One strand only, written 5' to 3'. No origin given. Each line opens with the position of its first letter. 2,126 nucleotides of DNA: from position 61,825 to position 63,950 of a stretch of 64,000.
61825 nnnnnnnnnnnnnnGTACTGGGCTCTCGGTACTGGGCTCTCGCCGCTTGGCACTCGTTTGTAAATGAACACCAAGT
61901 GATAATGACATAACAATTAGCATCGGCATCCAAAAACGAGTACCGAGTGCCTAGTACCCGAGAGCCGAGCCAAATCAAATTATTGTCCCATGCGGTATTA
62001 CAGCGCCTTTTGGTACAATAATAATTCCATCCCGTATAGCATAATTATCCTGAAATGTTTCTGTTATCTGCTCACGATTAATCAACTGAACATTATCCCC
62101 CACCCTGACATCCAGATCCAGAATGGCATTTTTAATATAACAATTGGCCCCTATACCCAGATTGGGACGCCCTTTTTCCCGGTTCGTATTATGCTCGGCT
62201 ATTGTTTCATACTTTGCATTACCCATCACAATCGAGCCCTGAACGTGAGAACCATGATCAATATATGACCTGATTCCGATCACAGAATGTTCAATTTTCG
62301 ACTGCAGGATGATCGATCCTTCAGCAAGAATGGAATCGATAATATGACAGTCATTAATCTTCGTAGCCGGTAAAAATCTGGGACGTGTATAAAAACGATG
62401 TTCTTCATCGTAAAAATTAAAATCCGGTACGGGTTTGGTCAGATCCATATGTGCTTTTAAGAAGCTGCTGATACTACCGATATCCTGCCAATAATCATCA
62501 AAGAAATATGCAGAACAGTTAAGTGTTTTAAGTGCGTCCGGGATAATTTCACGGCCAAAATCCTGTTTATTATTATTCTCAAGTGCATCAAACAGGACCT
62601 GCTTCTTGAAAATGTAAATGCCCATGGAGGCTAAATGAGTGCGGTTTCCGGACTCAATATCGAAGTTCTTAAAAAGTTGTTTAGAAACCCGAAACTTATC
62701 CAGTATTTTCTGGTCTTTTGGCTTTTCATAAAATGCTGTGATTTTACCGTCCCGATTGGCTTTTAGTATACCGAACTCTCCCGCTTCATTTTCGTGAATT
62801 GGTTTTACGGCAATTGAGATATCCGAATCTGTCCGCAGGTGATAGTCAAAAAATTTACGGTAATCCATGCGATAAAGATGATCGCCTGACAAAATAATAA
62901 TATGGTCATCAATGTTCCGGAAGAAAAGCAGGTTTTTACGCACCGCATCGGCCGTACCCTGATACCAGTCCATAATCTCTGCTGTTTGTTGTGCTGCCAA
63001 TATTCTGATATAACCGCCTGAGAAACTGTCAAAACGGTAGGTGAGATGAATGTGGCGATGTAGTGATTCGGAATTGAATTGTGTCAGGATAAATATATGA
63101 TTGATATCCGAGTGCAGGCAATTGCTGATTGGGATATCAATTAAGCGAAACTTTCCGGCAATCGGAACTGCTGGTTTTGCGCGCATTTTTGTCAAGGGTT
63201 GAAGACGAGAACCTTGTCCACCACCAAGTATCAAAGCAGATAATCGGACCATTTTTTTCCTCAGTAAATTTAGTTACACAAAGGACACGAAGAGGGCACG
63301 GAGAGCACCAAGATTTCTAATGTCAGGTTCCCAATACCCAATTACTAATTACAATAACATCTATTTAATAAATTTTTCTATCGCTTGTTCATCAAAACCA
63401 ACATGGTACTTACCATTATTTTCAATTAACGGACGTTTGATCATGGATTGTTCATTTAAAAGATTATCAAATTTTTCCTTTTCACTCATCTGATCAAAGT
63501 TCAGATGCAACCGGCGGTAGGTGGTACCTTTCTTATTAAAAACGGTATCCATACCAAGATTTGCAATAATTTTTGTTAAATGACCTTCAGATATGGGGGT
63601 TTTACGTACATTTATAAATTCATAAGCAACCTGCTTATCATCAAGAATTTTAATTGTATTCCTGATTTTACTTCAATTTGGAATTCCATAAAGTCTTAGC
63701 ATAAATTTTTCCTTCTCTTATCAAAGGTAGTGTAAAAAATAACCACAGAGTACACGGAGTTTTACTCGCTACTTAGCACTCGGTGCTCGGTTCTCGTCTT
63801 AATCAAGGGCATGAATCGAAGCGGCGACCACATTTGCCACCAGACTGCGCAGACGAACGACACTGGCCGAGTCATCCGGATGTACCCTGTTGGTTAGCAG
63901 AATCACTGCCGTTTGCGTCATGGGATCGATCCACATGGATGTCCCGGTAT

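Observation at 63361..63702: ArsC/YffB-family gene with an in-frame TGA exactly at the catalytic-cysteine position: a candidate selenoprotein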

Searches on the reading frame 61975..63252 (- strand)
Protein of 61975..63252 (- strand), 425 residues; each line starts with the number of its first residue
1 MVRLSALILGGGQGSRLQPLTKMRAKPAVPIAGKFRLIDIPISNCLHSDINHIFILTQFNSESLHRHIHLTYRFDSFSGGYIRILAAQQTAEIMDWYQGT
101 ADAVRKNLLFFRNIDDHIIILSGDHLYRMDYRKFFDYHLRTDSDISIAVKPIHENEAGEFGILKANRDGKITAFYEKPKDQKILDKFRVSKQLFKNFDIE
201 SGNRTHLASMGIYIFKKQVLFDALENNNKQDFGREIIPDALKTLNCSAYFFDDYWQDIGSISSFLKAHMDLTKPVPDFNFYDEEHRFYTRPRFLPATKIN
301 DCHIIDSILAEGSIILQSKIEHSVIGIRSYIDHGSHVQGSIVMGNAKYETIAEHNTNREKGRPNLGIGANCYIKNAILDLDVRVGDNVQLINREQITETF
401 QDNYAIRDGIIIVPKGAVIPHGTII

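Call 19: search_protein_families(library=pfam, proteins=[window:61975-63252:-], max_evalue=0.00001)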
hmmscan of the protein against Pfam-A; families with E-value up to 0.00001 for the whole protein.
window:61975-63252:- (425 aa): 3 families
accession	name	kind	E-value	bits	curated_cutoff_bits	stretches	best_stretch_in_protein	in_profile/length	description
PF00483.29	NTP_transferase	-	1.3e-59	202.2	21.2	1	6-273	2-244/245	Nucleotidyl transferase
PF25247.1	LbH_GLGC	-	8.6e-46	155.7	27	1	292-424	1-135/135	GLGC left-handed parallel beta-helix domain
PF24894.1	Hexapep_GlmU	-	3.2e-11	43.7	23.3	1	293-347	5-59/104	GlmU-like, C-terminal hexapeptide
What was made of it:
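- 61975..63252 (-): glgC (glucose-1-phosphate adenylyltransferase), the conserved downstream neighbour. Pfam NTP_transferase and LbH_GLGC (call 19).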

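Call 30: find_encoding_contigs(protein=window:61975-63252:-, flank=10000, max_places=6)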
Protein window:61975-63252:- (425 aa): 1 contig read that carries it; 1 place shown.
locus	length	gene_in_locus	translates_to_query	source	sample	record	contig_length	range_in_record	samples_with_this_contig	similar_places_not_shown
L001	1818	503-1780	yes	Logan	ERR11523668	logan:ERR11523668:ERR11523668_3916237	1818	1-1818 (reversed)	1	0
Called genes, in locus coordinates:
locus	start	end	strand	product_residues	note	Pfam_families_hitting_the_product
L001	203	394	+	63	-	PF03960:ArsC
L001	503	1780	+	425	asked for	PF00483:NTP_transferase, PF24894:Hexapep_GlmU, PF25247:LbH_GLGC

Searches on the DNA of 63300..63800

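Call 10: search_rna_families(source=window, start=63300, end=63800, threshold=evalue, max_evalue=10, show_alignments=3)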
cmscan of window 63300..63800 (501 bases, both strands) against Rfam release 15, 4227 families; matches with E-value up to 10: 6.
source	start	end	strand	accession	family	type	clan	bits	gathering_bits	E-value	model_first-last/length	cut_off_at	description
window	63362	63426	-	RF01279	snoR53Y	Gene; snRNA; snoRNA; CD-box;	CL00080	20.7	43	0.31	1-76/76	no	Small nucleolar RNA snoR53Y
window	63624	63673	-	RF00526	snoMe28S-U3344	Gene; snRNA; snoRNA; CD-box;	-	19.1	50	1.4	1-83/83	no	Small nucleolar RNA Me28S-U3344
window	63437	63497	-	RF01428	snoR128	Gene; snRNA; snoRNA; CD-box;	-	18.9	40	5.3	1-91/91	no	small nucleolar RNA snoR128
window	63651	63730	+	RF00537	snoMe28S-Am2634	Gene; snRNA; snoRNA; CD-box;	-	17.9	50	3.3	1-97/97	no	Small nucleolar RNA Me28S-Am2634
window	63411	63494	-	RF00085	SNORD28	Gene; snRNA; snoRNA; CD-box;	-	16.6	50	7.8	1-75/75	no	Small nucleolar RNA SNORD28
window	63620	63640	-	RF03213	mir-5885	Gene; miRNA;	-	13.9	64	5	23-43/65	no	mir-5885 microRNA precursor family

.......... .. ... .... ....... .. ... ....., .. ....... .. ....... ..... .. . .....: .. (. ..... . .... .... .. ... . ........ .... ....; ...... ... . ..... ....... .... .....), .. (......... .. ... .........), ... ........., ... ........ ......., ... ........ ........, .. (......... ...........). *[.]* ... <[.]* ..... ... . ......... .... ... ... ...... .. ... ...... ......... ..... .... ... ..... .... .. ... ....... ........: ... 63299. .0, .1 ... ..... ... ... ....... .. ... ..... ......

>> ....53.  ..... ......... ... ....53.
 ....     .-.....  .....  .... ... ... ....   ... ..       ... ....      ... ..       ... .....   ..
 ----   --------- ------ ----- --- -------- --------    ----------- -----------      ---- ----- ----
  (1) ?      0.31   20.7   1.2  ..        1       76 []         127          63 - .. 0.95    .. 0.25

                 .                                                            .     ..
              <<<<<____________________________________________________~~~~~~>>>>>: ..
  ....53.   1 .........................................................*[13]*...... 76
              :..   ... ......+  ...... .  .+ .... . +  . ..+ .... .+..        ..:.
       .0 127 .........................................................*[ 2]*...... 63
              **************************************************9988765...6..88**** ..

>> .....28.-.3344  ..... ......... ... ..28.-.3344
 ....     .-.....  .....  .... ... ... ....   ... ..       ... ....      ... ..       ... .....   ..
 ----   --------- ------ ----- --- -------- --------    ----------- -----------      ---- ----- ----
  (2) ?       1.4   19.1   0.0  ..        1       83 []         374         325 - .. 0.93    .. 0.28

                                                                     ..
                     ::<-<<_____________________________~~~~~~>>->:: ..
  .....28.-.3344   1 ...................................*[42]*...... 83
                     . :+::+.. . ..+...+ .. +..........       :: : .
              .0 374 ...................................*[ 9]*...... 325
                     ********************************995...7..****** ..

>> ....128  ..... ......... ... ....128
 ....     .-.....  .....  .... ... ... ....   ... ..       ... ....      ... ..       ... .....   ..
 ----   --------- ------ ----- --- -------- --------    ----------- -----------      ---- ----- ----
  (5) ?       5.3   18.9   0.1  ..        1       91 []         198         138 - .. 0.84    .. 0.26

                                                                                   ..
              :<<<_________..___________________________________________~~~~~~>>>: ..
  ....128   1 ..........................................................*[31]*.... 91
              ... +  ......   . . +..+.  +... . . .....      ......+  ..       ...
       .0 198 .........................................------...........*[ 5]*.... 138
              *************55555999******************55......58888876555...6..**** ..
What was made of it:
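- Closest known: Bacterial SECIS consensus. Different: No Rfam SECIS family matches (call 10).
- No Rfam SECIS family matches even at E <= 10 (call 10).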
